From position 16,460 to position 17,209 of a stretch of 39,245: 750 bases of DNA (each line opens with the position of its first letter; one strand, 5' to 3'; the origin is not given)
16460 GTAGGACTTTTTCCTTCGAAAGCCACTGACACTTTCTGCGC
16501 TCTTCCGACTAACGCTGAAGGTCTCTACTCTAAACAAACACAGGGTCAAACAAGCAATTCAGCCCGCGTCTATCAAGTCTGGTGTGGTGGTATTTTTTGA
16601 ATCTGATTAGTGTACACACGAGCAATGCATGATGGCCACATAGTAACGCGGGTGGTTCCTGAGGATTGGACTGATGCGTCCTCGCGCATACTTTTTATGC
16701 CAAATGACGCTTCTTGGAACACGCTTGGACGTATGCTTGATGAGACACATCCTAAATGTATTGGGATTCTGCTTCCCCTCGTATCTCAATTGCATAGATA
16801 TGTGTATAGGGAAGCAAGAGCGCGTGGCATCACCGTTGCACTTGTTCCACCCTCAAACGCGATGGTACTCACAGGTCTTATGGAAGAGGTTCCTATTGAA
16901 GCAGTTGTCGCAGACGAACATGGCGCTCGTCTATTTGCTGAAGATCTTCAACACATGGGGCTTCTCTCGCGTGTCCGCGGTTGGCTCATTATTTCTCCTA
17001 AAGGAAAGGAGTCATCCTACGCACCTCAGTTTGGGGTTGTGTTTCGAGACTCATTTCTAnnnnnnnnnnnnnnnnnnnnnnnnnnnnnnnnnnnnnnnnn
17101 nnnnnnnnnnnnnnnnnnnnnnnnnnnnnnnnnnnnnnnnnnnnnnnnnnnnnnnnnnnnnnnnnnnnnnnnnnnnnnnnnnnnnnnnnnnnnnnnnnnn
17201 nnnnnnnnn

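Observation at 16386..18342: Cassette B: a second, diverged copy of the peptide-partner-ligase unit, showing protein-level conservation of the peptide tail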

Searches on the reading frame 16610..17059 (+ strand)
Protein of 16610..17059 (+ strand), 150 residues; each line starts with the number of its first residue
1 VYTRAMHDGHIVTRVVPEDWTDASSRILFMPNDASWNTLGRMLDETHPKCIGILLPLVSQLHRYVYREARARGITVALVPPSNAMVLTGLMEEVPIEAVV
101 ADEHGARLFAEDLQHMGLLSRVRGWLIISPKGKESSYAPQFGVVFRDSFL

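Call 9: search_protein_families(library=pfam, proteins=[window:16610-17059:+], max_evalue=1)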
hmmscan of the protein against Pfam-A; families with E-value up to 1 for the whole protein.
window:16610-17059:+ (150 aa): 0 families

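Call 10: search_protein_families(library=ncbifam, proteins=[window:16610-17059:+], max_evalue=1)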
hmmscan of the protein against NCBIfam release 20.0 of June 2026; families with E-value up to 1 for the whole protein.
window:16610-17059:+ (150 aa): 2 families
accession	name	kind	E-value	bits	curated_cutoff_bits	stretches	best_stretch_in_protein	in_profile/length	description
NF012160.0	APH_6_Steno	exception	0.065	12.1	550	1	49-135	93-184/270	APH(6) family putative aminoglycoside O-phosphotransferase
NF012171.0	APH_6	equivalog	0.15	11.3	325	1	8-132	55-183/270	APH(6)-I family aminoglycoside O-phosphotransferase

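Call 16: find_homologous_proteins(query=window:16610-17059:+, max_evalue=0.001)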
Query window:16610-17059:+ (150 aa): 4 proteins with E <= 0.001 among 85 candidates.
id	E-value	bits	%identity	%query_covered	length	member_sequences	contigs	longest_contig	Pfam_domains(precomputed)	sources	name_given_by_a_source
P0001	3.3e-91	321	99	97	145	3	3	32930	-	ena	-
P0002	2.2e-33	133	50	91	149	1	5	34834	-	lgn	-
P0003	2.9e-27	114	46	86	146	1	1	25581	-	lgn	-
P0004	1.3e-25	108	51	73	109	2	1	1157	-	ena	-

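Call 18: find_encoding_contigs(protein=P0003, flank=10000, max_places=6)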
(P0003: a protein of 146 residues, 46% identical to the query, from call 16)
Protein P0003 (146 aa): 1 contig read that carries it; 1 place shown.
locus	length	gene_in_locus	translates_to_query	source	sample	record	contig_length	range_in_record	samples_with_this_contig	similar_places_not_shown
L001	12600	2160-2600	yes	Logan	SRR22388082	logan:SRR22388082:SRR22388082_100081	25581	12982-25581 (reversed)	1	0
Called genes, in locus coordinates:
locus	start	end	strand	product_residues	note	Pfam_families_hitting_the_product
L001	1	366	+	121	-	?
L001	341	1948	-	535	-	-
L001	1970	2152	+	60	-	-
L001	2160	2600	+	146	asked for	-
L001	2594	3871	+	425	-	-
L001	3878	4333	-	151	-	-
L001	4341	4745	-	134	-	-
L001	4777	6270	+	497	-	PF13432:TPR_16 (faint)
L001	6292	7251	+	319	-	PF16403:Bact_surface_Ig-like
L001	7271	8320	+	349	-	PF00044:Gp_dh_N, PF02800:Gp_dh_C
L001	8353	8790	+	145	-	PF02502:LacAB_rpiB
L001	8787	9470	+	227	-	PF00834:Ribul_P_3_epim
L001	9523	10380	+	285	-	PF13292:DXP_synthase_N, PF00456:Transketolase_N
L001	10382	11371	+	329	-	PF02779:Transket_pyr, PF02780:Transketolase_C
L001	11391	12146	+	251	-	PF02129:Peptidase_S15 (faint), PF12146:Hydrolase_4, PF00561:Abhydrolase_1 (faint), PF12697:Abhydrolase_6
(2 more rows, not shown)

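Call 19: find_encoding_contigs(protein=P0002, flank=10000, max_places=6)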
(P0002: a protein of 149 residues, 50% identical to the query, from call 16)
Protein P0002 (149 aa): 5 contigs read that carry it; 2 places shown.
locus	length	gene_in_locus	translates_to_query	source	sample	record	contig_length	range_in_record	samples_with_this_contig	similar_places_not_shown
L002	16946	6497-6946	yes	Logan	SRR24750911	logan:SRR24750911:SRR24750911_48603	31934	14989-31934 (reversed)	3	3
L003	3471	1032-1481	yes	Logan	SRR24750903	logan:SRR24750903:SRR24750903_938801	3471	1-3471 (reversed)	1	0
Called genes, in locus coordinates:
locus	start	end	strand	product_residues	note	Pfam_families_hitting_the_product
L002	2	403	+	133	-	?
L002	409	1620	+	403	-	-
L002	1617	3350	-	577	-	-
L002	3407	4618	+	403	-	-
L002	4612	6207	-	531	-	-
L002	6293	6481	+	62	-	-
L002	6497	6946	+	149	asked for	-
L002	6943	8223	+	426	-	PF00501:AMP-binding (weak)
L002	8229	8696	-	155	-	-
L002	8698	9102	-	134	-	-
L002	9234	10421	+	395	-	-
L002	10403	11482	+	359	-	-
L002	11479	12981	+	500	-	-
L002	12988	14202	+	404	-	-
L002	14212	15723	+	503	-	-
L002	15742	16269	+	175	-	-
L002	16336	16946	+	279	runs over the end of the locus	PF16403:Bact_surface_Ig-like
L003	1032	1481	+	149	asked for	-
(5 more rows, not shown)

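Call 42: search_protein_representatives(alignment_id=A2)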
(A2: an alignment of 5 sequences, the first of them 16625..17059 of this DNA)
Query: 5 sequences, 145 profile positions. Proteins with E-value up to 0.001 (for the whole library): 28; up to 1e-10: 12; up to 1e-30: 9. The best 28 are listed.
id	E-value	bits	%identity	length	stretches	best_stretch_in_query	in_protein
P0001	3.2e-69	247.6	-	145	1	1-145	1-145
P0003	4.9e-65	234.0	-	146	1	2-145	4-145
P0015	2.7e-46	173.2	-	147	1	8-145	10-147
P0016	2.8e-44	166.7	-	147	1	4-141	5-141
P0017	1.4e-37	145.0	-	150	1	3-144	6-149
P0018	1.2e-35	138.7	-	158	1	4-144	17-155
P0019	3.6e-35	137.1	-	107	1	28-126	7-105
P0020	1.4e-32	128.8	-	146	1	5-141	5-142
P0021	1.0e-31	125.9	-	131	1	28-144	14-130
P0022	9.8e-28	113.0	-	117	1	37-142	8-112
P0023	3.3e-12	62.7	-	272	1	25-143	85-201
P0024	7.9e-11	58.2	-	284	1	25-139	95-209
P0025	1.9e-09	53.7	-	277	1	25-141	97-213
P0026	3.2e-08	49.7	-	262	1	25-127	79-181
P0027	3.6e-07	46.3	-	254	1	29-141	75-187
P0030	3.6e-06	43.1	-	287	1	29-135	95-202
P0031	4.0e-06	42.9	-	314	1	25-140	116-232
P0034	2.1e-05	40.6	-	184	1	32-143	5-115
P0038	3.1e-04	36.8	-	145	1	8-129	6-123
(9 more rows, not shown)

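Call 43: search_protein_families(library=pfam, proteins=[P0023, P0024, P0025, P0026, P0027, P0031, P0034, P0038, P0030, P0015], max_evalue=0.1)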
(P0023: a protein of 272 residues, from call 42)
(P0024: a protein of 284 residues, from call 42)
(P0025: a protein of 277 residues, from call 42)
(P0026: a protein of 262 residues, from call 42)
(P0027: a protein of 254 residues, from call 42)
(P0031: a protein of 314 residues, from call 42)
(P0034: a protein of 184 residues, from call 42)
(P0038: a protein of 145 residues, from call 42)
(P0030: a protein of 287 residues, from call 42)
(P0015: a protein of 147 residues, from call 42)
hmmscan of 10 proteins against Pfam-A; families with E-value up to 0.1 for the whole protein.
P0023 (272 aa): 0 families

P0024 (284 aa): 2 families
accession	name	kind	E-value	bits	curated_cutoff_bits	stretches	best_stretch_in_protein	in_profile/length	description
PF00291.31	PALP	-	0.0073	16.1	35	1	131-181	71-126/295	Pyridoxal-phosphate dependent enzyme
PF12710.13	HAD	-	0.079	13.8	27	0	131-167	94-130/189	haloacid dehalogenase-like hydrolase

P0025 (277 aa): 0 families

P0026 (262 aa): 1 family
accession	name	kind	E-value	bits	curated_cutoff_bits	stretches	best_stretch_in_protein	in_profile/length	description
PF12710.13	HAD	-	0.08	13.8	27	0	112-154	88-132/189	haloacid dehalogenase-like hydrolase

P0027 (254 aa): 0 families

P0031 (314 aa): 0 families

P0034 (184 aa): 1 family
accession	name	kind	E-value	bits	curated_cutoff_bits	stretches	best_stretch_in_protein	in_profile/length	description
PF12710.13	HAD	-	0.06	14.2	27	1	24-70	88-130/189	haloacid dehalogenase-like hydrolase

P0038 (145 aa): 0 families

P0030 (287 aa): 0 families

P0015 (147 aa): 0 families

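Call 46: predict_structure(alignment_id=A2)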
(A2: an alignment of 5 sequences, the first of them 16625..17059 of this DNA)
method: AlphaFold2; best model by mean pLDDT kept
length: 145 residues; sequences in the alignment: 5
mean_pLDDT: 72.3   pTM: 0.70
mean pLDDT of the five models: 72.3, 66.5, 46.9, 44.6, 43.5
residues with pLDDT >= 90: 20; 70-90: 67; 50-70: 31; < 50: 27
segments of 3 or more residues with pLDDT < 50: 1-27
pLDDT, mean of each block of 10 residues (from residue 1): 39 36 48 86 86 66 83 69 69 88 88 90 75 90 72
secondary structure, 60 per line:
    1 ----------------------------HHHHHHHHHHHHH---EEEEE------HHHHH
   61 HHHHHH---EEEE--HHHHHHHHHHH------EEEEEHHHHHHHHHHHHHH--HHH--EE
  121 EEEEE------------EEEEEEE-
elements in order: H29-41 E45-49 H56-66 E70-73 H76-86 E93-97 H98-111 E119-125 E138-144

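Call 49: fold_search(model_id=the predicted structure, library=pdb)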
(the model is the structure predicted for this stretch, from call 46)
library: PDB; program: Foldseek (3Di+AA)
matches with E <= 10: 1729; with E <= 0.001: 0
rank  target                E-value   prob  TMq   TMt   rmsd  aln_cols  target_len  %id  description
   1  2y27_A                2.3e-03  1.00  0.53  0.20   3.1       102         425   12  crystal structure of PaaK1 in complex with ATP from Burkholderia cenocepacia (released 2011-05-04)
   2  2y4n_A                3.5e-03  1.00  0.53  0.20   3.2       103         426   12  PaaK1 in complex with phenylacetyl adenylate (released 2011-03-01)
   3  2y27_B                3.7e-03  1.00  0.52  0.20   3.2       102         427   12  crystal structure of PaaK1 in complex with ATP from Burkholderia cenocepacia (released 2011-05-04)
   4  4u4f_A                3.9e-03  1.00  0.52  0.12   4.3       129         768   12  Structure of GluA2* in complex with partial agonist (S)-5-Nitrowillardiine (released 2014-08-27)
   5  6gpl_B                3.9e-03  0.99  0.42  0.21   6.1       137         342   13  Crystal structure of human GDP-D-mannose 4,6-dehydratase in complex with GDP-4k6d-Man (released 2018-07-18)
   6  4u1y_D                4.2e-03  1.00  0.50  0.12   3.2       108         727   12  Full length GluA2-FW-(R,R)-2b complex (released 2014-08-20)
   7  6gpk_D                4.2e-03  0.99  0.43  0.22   6.1       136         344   12  Crystal structure of human GDP-D-mannose 4,6-dehydratase (E157Q) in complex with GDP-Man (released 2018-07-18)
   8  3m9w                  4.4e-03  1.00  0.44  0.24   4.4       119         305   18  Open ligand-free crystal structure of xylose binding protein from Escherichia coli (released 2010-08-18)
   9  4gpa_A                5.0e-03  1.00  0.51  0.22   3.1       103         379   14  High resolution structure of the GluA4 N-terminal domain (NTD) (released 2012-10-24)
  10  6q94_B                5.3e-03  0.99  0.43  0.22   6.1       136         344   12  Crystal structure of human GDP-D-mannose 4,6-dehydratase (S156D) in complex with GDP-Man (released 2019-04-24)
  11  6q94_D                5.6e-03  0.99  0.43  0.22   6.0       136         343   12  Crystal structure of human GDP-D-mannose 4,6-dehydratase (S156D) in complex with GDP-Man (released 2019-04-24)
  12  6gpj_A                5.6e-03  0.99  0.42  0.21   6.1       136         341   12  Crystal structure of human GDP-D-mannose 4,6-dehydratase in complex with GDP-4F-Man (released 2018-07-18)
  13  6gpk_C                5.6e-03  0.99  0.42  0.21   6.2       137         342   12  Crystal structure of human GDP-D-mannose 4,6-dehydratase (E157Q) in complex with GDP-Man (released 2018-07-18)
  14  4u2p_B                6.0e-03  1.00  0.52  0.12   3.0       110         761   12  Full-length AMPA subtype ionotropic glutamate receptor GluA2 in the apo state (released 2014-08-20)
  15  9c60_B                6.3e-03  1.00  0.47  0.11   3.6       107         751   10  CryoEM structure of kainate receptor Gluk2 in apo state (released 2025-07-02)
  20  2y4n_B                7.6e-03  1.00  0.54  0.21   3.5       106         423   11  PaaK1 in complex with phenylacetyl adenylate (released 2011-03-01)
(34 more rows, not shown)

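Call 50: find_encoding_contigs(protein=P0031, flank=6000, max_places=3)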
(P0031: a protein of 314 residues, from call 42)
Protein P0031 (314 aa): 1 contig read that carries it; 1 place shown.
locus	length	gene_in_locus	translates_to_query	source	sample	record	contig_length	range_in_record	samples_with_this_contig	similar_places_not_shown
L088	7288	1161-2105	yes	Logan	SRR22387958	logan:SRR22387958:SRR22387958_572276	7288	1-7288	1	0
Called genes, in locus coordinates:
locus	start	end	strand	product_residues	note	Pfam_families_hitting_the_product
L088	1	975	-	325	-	?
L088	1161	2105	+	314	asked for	-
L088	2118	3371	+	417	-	-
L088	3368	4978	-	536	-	PF00884:Sulfatase, PF01663:Phosphodiest (faint), PF16347:SGSH_C (faint)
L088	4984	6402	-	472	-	PF00884:Sulfatase, PF01663:Phosphodiest, PF02995:DUF229 (weak), PF16347:SGSH_C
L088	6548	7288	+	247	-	?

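Call 51: find_encoding_contigs(protein=P0023, flank=6000, max_places=3)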
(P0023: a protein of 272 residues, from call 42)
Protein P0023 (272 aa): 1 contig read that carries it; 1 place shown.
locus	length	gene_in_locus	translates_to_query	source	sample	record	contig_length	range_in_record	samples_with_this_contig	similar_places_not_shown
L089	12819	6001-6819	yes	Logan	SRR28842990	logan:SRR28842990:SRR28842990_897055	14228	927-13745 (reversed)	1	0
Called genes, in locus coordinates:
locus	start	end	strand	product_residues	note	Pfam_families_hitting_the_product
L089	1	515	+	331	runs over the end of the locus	?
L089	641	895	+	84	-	-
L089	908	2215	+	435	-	-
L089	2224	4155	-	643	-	PF01839:FG-GAP (faint), PF13517:FG-GAP_3, PF07593:UnbV_ASPIC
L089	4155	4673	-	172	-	-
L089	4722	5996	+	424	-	-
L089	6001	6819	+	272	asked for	-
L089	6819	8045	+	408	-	-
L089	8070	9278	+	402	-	-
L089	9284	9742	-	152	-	-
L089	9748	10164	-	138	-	-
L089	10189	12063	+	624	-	-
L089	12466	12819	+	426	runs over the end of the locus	?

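Call 84: search_protein_families(library=pfam, proteins=[L089:908-2212:+, L089:4158-4694:-], max_evalue=0.05)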
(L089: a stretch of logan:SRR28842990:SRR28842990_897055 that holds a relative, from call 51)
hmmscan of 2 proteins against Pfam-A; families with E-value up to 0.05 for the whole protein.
L089:908-2212:+ (435 aa): 1 family
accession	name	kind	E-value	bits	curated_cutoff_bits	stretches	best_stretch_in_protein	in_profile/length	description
PF22777.1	VKGC_lumenal_dom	-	0.0078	16.6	27.7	1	362-412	95-147/152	Vitamin K-dependent gamma-carboxylase, lumenal domain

L089:4158-4694:- (179 aa): 0 families

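Call 94: search_protein_families(library=padloc, proteins=[window:16625-17059:+], max_evalue=0.01)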
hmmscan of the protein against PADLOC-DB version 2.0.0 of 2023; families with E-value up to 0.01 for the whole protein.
window:16625-17059:+ (145 aa): 0 families

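Call 98: search_protein_families(library=ncbifam, proteins=[L089:908-2212:+], max_evalue=0.01)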
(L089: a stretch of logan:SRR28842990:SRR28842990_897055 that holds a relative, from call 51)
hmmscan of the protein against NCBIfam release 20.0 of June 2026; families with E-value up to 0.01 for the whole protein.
L089:908-2212:+ (435 aa): 0 families
